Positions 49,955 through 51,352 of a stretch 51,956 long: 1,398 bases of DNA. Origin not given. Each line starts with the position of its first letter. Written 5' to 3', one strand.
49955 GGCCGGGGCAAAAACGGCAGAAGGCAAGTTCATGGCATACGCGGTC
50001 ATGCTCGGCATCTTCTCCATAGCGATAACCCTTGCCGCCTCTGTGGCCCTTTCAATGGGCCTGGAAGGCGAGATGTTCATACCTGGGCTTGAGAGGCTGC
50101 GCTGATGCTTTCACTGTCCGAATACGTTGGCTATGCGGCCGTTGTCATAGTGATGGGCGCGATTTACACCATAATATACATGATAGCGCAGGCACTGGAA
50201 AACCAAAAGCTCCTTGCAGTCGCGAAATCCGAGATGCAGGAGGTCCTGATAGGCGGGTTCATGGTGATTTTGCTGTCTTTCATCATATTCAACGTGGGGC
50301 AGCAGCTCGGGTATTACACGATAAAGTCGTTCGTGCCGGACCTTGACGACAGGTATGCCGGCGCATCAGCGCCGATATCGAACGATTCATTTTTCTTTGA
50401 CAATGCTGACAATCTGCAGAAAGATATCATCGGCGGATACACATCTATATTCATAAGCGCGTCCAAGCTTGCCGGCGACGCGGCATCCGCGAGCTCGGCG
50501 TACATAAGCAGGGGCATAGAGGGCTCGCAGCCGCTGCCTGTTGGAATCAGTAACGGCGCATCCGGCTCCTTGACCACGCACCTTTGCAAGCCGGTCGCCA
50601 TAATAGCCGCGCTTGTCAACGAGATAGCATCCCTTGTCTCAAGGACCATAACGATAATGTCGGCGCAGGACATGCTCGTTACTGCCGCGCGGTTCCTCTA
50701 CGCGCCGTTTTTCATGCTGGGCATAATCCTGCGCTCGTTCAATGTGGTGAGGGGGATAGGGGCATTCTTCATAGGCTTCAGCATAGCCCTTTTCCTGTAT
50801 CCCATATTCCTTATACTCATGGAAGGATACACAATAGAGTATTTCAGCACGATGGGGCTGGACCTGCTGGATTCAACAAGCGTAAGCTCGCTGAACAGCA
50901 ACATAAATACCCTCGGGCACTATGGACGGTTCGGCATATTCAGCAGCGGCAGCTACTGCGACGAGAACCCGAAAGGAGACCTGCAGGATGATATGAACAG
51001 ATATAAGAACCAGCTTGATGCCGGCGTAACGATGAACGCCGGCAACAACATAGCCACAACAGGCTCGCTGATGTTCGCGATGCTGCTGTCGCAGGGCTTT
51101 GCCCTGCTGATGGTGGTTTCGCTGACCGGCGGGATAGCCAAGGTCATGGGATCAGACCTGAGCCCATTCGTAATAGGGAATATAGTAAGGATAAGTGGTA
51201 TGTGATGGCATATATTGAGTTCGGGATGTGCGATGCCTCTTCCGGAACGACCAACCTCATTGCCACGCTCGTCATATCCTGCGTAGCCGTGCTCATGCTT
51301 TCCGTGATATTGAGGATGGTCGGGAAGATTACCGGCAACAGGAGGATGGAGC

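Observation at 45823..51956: Open-ended array of five translationally coupled, paralogous polytopic membrane proteins: candidate undescribed envelope complex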

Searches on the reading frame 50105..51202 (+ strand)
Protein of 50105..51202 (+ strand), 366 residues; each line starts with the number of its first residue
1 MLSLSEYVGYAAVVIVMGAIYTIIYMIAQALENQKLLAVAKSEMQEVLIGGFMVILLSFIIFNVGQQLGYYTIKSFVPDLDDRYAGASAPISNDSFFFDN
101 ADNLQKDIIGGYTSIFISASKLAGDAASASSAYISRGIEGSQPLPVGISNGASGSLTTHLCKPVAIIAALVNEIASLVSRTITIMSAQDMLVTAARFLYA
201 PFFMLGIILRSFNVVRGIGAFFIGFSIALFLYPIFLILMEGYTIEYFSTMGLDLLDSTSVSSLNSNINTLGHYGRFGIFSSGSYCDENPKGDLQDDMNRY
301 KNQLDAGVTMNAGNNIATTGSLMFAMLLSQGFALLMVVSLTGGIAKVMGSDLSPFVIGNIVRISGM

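Call 6: search_protein_families(library=pfam, proteins=[window:50105-51202:+], max_evalue=10)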
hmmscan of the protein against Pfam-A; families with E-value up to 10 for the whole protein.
window:50105-51202:+ (366 aa): 0 families

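Call 7: search_protein_families(library=ncbifam, proteins=[window:50105-51202:+], max_evalue=10)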
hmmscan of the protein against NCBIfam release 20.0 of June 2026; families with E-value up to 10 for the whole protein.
window:50105-51202:+ (366 aa): 0 families

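Call 9: find_encoding_contigs(protein=window:50105-51202:+, flank=10000, max_places=10)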
Protein window:50105-51202:+ (366 aa): 1 contig read that carries it; 1 place shown.
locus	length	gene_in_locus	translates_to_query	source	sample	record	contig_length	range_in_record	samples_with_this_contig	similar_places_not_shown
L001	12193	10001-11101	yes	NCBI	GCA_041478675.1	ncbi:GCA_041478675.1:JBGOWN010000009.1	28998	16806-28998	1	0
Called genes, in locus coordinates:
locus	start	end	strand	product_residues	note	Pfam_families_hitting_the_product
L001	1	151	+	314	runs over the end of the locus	PF09376:NurA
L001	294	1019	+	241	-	PF12728:HTH_17 (faint)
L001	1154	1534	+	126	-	-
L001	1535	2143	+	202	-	-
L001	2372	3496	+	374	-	PF12323:HTH_OrfB_IS605 (weak), PF01385:OrfB_IS605, PF07282:Cas12f1-like_TNB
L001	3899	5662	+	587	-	PF01411:tRNA-synt_2c, PF07973:tRNA_SAD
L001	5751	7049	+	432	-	-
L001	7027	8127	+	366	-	-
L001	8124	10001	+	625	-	-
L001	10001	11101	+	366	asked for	-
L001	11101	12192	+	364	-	?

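Call 10: search_protein_families(library=phrogs, proteins=[window:50105-51202:+], max_evalue=1)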
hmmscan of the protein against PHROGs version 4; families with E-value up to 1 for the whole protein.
window:50105-51202:+ (366 aa): 1 family
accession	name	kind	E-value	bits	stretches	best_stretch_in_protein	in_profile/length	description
phrog_3703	-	unknown function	0.19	12.7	1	275-298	34-57/65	-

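Call 26: find_homologous_proteins(query=A2, max_evalue=0.001)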
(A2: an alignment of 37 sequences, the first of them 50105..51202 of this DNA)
Query A2 (37 sequences) (366 aa, profile of the alignment): 15 proteins with E <= 0.001 among 8000 candidates.
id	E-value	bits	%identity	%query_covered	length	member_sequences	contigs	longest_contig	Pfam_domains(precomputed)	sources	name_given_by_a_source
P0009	1.1e-58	218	-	-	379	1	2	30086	-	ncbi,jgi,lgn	jgi:hypothetical protein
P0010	6.9e-56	208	63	99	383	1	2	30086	-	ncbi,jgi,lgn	jgi:hypothetical protein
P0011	1.2e-55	208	-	-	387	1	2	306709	-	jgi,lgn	jgi:hypothetical protein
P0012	1.3e-54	204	-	-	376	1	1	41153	-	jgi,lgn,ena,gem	-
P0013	1.4e-53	201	-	-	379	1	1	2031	-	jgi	jgi:hypothetical protein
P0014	3.3e-53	200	-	-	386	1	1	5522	-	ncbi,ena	-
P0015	4.8e-53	199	79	100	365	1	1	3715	-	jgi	jgi:hypothetical protein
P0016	1.3e-49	188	65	99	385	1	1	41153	-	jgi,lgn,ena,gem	-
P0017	2.4e-48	184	65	99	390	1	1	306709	-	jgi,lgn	jgi:hypothetical protein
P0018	1.8e-47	181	72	100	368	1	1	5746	-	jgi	jgi:hypothetical protein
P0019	9.2e-46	175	60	99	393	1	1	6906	-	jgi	jgi:hypothetical protein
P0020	4.3e-38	150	41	98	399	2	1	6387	-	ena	-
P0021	3.4e-37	147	40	97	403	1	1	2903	-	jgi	jgi:hypothetical protein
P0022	2.2e-36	144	97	86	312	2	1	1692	-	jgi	jgi:hypothetical protein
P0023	1.7e-26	112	45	8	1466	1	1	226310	-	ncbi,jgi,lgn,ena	ncbi:MAG: hypothetical protein WC492_00920 [Candidatus Micrarchaeia archaeon]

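Call 31: search_protein_families(library=pfam, proteins=[P0023], max_evalue=0.01)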
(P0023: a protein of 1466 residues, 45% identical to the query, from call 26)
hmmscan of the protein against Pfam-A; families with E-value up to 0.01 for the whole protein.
P0023 (1466 aa): 0 families

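Call 37: predict_structure(alignment_id=A3)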
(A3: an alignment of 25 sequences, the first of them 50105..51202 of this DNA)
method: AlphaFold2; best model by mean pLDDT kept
length: 366 residues; sequences in the alignment: 25
mean_pLDDT: 62.4   pTM: 0.54
mean pLDDT of the five models: 62.4, 61.1, 60.3, 56.8, 55.6
residues with pLDDT >= 90: 0; 70-90: 157; 50-70: 124; < 50: 85
segments of 3 or more residues with pLDDT < 50: 1-4, 130-165, 270-294, 351-366
pLDDT, mean of each block of 10 residues (from residue 1): 54 69 73 74 72 73 72 70 61 70 78 69 58 38 34 33 50 71 79 79 77 73 80 79 68 57 55 39 36 51 53 57 72 73 64 48 39
secondary structure, 60 per line:
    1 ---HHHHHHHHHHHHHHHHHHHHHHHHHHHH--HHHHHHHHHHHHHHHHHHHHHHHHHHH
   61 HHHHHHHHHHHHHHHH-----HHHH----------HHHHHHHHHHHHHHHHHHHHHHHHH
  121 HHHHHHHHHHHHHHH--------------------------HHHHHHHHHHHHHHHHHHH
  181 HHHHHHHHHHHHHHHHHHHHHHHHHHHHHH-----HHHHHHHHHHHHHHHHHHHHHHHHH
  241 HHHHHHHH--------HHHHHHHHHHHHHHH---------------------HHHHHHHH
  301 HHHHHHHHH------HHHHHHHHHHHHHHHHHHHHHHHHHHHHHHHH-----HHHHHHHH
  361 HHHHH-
elements in order: H4-31 H34-76 H82-85 H96-135 H162-210 H216-248 H257-271 H293-309 H316-347 H353-365

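Call 40: search_protein_representatives(alignment_id=A3)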
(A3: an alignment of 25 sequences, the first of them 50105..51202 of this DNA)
Query: 25 sequences, 393 profile positions. Proteins with E-value up to 0.001 (for the whole library): 2209; up to 1e-10: 684; up to 1e-30: 8. The best 150 are listed.
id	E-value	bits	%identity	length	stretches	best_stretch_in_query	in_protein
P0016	4.5e-117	408.1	-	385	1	19-393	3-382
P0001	1.3e-116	406.6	-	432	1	2-391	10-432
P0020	1.9e-104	366.6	-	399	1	17-393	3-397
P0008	6.4e-103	361.5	-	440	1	2-391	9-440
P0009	4.2e-89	316.1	-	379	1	1-393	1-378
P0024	1.7e-43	165.9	-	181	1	210-393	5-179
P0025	9.3e-38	147.0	-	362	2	2-254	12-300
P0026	2.3e-34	135.9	-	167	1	20-167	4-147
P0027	2.9e-27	112.5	-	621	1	2-390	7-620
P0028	1.2e-25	107.1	-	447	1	2-391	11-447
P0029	1.6e-25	106.7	-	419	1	34-391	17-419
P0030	1.9e-22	96.6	-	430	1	24-370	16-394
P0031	9.1e-22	94.4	-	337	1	29-274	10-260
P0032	2.2e-21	93.1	-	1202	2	32-253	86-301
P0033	3.0e-21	92.6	-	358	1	28-392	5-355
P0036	8.5e-21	91.2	-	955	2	32-256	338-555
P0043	6.3e-20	88.3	-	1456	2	2-257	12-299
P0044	7.9e-20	88.0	-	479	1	5-391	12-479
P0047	1.9e-19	86.7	-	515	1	19-391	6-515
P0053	5.7e-19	85.1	-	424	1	22-391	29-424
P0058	8.4e-19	84.6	-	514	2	170-390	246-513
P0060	1.1e-18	84.2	-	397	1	5-391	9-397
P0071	3.2e-18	82.7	-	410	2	35-249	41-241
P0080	7.1e-18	81.5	-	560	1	28-391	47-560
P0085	1.2e-17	80.8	-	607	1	30-274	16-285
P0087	1.3e-17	80.7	-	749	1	4-254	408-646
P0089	1.3e-17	80.6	-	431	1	25-390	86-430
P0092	1.6e-17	80.4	-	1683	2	31-345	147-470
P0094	1.8e-17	80.2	-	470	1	26-391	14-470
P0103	2.6e-17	79.7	-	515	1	8-262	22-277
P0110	6.1e-17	78.5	-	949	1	32-257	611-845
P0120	9.5e-17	77.8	-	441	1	24-391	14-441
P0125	1.6e-16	77.1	-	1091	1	26-272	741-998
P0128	1.9e-16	76.9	-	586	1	27-391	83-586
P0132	2.2e-16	76.6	-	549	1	28-390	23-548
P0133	2.2e-16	76.6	-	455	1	2-391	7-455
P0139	2.5e-16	76.4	-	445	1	17-264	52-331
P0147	4.2e-16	75.7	-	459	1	24-391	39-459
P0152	5.7e-16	75.3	-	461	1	29-391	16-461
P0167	9.5e-16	74.5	-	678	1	25-263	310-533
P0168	9.6e-16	74.5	-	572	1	4-390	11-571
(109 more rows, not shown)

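Call 41: list_cluster_members(proteins=[P0027, P0028, P0030, P0032, P0036, P0043, P0087, P0110, P0125, P0092])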
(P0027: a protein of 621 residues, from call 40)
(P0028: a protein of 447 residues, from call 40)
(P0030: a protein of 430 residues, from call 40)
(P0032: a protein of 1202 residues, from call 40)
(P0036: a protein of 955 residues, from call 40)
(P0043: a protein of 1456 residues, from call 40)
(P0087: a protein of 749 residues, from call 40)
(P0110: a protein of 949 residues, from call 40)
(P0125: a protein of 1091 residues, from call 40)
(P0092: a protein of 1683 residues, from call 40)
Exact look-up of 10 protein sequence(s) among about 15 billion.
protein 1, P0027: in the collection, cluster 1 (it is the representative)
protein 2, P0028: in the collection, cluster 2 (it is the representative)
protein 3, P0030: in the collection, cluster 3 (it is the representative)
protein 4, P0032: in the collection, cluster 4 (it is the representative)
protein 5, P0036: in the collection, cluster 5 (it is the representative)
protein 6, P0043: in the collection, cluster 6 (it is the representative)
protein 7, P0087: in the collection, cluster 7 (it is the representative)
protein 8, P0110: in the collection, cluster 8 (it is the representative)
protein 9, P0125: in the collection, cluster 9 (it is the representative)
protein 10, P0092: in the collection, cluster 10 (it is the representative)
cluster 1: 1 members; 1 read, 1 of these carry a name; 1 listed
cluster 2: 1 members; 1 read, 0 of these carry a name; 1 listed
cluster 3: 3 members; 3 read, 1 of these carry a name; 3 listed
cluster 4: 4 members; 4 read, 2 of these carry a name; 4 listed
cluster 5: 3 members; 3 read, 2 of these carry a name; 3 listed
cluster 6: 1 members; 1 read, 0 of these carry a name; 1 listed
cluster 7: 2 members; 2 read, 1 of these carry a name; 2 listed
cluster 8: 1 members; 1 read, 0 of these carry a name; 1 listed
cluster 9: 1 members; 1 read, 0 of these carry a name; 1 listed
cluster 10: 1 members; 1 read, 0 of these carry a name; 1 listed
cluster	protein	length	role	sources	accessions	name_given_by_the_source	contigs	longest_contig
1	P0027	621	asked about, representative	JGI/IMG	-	hypothetical protein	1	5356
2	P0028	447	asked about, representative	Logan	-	-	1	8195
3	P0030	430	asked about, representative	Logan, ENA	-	-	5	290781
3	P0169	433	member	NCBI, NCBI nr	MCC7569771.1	hypothetical protein KO465_00310 [Candidatus Micrarchaeota archaeon] | hypothetical protein [Candidatus Micrarchaeota archaeon]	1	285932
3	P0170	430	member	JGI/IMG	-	-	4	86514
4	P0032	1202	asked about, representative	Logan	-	-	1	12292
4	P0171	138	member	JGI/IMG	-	hypothetical protein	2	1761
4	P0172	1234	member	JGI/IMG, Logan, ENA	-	hypothetical protein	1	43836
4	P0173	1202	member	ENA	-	-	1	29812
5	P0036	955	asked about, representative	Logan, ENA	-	-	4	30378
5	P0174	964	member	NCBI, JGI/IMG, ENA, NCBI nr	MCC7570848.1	hypothetical protein KO465_05905 [Candidatus Micrarchaeota archaeon] | hypothetical protein [Candidatus Micrarchaeota archaeon]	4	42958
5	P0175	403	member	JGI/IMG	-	hypothetical protein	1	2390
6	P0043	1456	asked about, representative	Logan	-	-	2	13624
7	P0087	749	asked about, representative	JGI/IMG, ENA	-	-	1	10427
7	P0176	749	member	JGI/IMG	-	hypothetical protein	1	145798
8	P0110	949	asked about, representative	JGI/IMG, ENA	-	-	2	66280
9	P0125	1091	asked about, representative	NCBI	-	-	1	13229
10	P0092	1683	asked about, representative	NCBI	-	-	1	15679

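Call 42: fold_search(model_id=the predicted structure, library=pdb)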
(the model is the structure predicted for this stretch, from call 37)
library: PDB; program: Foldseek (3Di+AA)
matches with E <= 10: 122; with E <= 0.001: 0
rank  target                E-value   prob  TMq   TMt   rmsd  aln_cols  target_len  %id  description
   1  7udn_B                5.6e-01  0.54  0.24  0.29  26.6       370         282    8  Crystal structure of designed helical repeat protein RPB_PLP1_R6 in alternative conformation 2 (released 2023-03-22)
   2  7udm_B                9.2e-01  0.28  0.20  0.25  29.1       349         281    8  Crystal structure of designed helical repeat protein RPB_PLP1_R6 in alternative conformation 1 (with peptide) (released 2023-03-22)
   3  3mzv_B                9.2e-01  0.06  0.11  0.12  25.0       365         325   10  Crystal structure of a decaprenyl diphosphate synthase from Rhodobacter capsulatus (released 2010-06-09)
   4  7udm_A                1.0e+00  0.16  0.17  0.20  29.8       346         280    8  Crystal structure of designed helical repeat protein RPB_PLP1_R6 in alternative conformation 1 (with peptide) (released 2023-03-22)
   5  7rtv_A                1.0e+00  0.13  0.18  0.18  24.5       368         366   10  Cryo-EM structure of monomeric TTYH2 (released 2021-09-22)
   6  7n6g_3P               1.1e+00  0.09  0.15  0.15  54.9       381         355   11  C1 of central pair (released 2022-05-18)
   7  7rtw_A                1.2e+00  0.09  0.17  0.16  24.5       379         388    8  Cryo-EM structure of a TTYH3 cis-dimer (released 2021-08-25)
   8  8qae_A                1.3e+00  0.12  0.14  0.22  23.7       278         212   10  X-ray crystal structure of a de novo designed single-chain antiparallel 6-helix alpha-helical barrel, sc-apCC-6-SLLA (released 2024-07-03)
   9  7rtt_A                1.4e+00  0.07  0.14  0.14  22.9       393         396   10  Cryo-EM structure of a TTYH2 cis-dimer (released 2021-08-25)
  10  7n6g_3M               1.5e+00  0.12  0.20  0.19  45.8       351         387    9  C1 of central pair (released 2022-05-18)
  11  7n6g_3R               1.6e+00  0.08  0.14  0.14  55.1       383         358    9  C1 of central pair (released 2022-05-18)
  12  7rtt_B                1.8e+00  0.08  0.17  0.16  20.9       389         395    9  Cryo-EM structure of a TTYH2 cis-dimer (released 2021-08-25)
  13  8xqn_R                2.0e+00  0.06  0.13  0.16  28.8       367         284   10  Structure of human class T GPCR TAS2R14-DNGi complex with Aristolochic acid A. (released 2024-07-10)
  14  7p54_A                2.0e+00  0.06  0.16  0.15  24.8       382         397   10  Cryo-EM structure of human TTYH2 in GDN (released 2021-08-11)
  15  4jyx_A                2.2e+00  0.04  0.12  0.14  24.1       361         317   10  Crystal structure of polyprenyl synthase PATL_3739 (TARGET EFI-509195) FROM PSEUDOALTEROMONAS ATLANTICA, COMPLEX WITH  (released 2013-04-10)
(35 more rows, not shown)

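Call 49: find_encoding_contigs(protein=P0030, flank=10000, max_places=2)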
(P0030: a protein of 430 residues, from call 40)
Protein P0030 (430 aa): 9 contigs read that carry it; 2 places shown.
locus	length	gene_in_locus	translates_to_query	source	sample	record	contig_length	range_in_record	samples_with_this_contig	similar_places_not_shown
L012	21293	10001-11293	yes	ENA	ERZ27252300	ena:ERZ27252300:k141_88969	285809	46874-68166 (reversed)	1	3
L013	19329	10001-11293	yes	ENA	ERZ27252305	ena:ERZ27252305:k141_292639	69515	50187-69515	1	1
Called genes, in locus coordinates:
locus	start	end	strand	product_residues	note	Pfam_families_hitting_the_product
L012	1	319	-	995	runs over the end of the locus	PF00133:tRNA-synt_1, PF01406:tRNA-synt_1e (faint), PF09334:tRNA-synt_1g, PF08264:Anticodon_1, PF19302:DUF5915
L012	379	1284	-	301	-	PF13412:HTH_24 (faint), PF01037:AsnC_trans_reg (faint)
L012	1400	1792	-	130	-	-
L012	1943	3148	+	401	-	-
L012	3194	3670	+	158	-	-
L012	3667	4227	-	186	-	-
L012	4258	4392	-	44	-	-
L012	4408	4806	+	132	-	-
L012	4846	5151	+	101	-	PF01022:HTH_5 (weak)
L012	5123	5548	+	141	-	PF26119:DUF8036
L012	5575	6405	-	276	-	-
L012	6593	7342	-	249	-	PF19709:DUF6206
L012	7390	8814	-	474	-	PF02789:Peptidase_M17_N (weak), PF00883:Peptidase_M17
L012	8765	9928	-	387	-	PF00070:Pyr_redox (faint), PF03486:HI0933_like (faint), PF05834:Lycopene_cycl (weak), PF07992:Pyr_redox_2 (faint), PF13738:Pyr_redox_3, PF01266:DAO, PF04820:Trp_halogenase, PF22578:GGR_cat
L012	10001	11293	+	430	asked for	-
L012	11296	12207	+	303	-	-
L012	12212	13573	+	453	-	-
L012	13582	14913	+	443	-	-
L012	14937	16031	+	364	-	-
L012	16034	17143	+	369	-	-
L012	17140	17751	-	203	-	-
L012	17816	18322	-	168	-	PF00383:dCMP_cyt_deam_1, PF14437:MafB19-deam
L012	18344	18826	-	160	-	PF00383:dCMP_cyt_deam_1, PF14437:MafB19-deam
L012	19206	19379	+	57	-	-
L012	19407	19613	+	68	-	PF02229:PC4 (weak)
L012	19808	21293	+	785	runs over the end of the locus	-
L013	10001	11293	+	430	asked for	-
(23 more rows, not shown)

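Call 50: find_encoding_contigs(protein=P0087, flank=10000, max_places=1)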
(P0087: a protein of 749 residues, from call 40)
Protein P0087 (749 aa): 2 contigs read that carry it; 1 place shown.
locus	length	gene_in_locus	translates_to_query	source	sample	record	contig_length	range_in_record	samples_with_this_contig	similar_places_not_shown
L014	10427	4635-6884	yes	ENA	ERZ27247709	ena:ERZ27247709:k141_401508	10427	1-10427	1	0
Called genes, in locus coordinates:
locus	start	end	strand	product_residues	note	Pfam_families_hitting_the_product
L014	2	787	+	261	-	?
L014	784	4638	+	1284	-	-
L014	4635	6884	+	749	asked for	-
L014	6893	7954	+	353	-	-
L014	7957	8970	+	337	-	-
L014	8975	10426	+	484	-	?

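Call 51: find_encoding_contigs(protein=P0110, flank=10000, max_places=1)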
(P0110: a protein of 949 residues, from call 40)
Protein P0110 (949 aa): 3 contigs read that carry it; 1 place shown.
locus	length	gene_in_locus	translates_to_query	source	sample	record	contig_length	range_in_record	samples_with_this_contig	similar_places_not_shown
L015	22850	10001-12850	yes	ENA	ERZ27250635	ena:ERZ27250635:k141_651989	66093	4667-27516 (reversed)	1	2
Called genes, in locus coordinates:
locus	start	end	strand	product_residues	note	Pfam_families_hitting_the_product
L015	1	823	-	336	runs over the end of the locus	PF00557:Peptidase_M24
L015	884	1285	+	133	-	-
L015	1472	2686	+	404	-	-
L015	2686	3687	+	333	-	-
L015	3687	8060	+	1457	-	-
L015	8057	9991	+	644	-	-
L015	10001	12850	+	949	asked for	-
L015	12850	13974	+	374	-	-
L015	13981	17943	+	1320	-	-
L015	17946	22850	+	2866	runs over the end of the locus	-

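Call 54: list_cluster_members(proteins=[P0047, P0058, P0080, P0085, P0103, P0128, P0132, P0167, P0168, P0133])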
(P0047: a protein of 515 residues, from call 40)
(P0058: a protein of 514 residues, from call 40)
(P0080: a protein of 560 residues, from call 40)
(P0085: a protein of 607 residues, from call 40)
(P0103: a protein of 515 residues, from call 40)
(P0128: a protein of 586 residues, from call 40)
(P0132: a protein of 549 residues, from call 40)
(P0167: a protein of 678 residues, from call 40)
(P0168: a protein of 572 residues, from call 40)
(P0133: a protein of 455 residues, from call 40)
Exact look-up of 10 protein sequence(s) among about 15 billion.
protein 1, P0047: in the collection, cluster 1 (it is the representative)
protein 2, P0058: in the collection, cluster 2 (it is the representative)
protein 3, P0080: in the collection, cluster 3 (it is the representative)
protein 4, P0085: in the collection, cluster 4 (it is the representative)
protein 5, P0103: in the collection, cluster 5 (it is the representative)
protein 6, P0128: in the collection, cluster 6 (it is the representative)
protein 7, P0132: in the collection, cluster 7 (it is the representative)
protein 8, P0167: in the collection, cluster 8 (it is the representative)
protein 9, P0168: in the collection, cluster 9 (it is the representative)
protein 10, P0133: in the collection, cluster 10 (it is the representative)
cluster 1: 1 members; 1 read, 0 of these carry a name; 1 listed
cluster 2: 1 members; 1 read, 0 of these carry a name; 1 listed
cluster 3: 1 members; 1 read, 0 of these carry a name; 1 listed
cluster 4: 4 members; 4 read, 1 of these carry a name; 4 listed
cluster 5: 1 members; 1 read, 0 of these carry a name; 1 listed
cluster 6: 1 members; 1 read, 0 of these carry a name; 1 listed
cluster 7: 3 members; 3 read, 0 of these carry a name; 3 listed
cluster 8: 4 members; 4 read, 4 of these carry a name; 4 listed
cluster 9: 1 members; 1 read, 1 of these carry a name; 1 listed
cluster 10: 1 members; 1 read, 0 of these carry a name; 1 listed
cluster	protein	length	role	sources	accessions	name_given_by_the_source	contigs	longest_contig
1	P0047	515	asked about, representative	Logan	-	-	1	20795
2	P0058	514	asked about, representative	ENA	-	-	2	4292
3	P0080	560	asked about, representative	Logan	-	-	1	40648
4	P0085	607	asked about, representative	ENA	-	-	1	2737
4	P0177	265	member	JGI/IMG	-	hypothetical protein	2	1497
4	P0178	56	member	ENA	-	-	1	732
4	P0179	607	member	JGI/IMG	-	-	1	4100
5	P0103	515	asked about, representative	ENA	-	-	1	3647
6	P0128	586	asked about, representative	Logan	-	-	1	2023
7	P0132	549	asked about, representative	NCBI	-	-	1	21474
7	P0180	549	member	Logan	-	-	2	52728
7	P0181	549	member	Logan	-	-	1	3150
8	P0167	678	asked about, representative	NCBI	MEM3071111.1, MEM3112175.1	MAG: hypothetical protein QXG33_00835 [Candidatus Anstonellales archaeon]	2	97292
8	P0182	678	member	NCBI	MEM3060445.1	MAG: hypothetical protein QXF67_02840 [Candidatus Anstonellales archaeon]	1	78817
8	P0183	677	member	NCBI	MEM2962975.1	MAG: hypothetical protein QXN01_00560 [Candidatus Anstonellales archaeon]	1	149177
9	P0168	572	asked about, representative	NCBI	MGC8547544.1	MAG: hypothetical protein ACP5MC_00890 [Candidatus Micrarchaeia archaeon]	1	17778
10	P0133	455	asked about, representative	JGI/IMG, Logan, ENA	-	-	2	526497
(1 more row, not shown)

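Call 56: find_encoding_contigs(protein=P0133, flank=10000, max_places=1)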
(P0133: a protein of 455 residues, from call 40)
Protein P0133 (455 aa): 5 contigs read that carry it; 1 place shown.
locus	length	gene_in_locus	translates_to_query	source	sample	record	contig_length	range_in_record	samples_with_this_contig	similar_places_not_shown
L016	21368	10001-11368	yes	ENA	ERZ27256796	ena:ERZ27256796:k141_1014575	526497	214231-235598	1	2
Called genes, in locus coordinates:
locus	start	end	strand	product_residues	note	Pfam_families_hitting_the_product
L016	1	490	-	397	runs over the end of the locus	PF01676:Metalloenzyme, PF10143:PhosphMutase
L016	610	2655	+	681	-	PF14551:MCM_N, PF17207:MCM_OB, PF00493:MCM, PF07728:AAA_5 (faint), PF01078:Mg_chelatase (weak), PF17855:MCM_lid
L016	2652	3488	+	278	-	PF06550:SPP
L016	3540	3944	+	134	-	PF12796:Ank_2, PF13637:Ank_4 (faint), PF13606:Ank_3 (faint), PF00023:Ank (weak)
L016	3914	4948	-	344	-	PF01189:Methyltr_RsmB-F (faint), PF18093:Trm5_N, PF13847:Methyltransf_31 (faint), PF25133:TYW2_N_2, PF02475:TRM5-TYW2_MTfase, PF05175:MTS (weak)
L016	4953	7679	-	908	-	PF00133:tRNA-synt_1, PF09334:tRNA-synt_1g, PF13603:tRNA-synt_1_2, PF09334:tRNA-synt_1g, PF01406:tRNA-synt_1e (weak), PF08264:Anticodon_1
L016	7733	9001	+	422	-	-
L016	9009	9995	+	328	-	-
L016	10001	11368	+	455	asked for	-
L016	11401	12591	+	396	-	-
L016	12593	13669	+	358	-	-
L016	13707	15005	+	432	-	-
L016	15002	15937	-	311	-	PF02636:Methyltransf_28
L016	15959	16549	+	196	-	PF08745:PIN_5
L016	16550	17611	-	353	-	PF09414:RNA_ligase, PF18330:Lig_C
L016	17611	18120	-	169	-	PF01864:CarS-like, PF01148:CTP_transf_1 (weak)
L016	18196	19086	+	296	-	PF01972:SDH_protease, PF25145:NfeD1b_N, PF01343:Peptidase_S49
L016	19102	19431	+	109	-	-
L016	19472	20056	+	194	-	-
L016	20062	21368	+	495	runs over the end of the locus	-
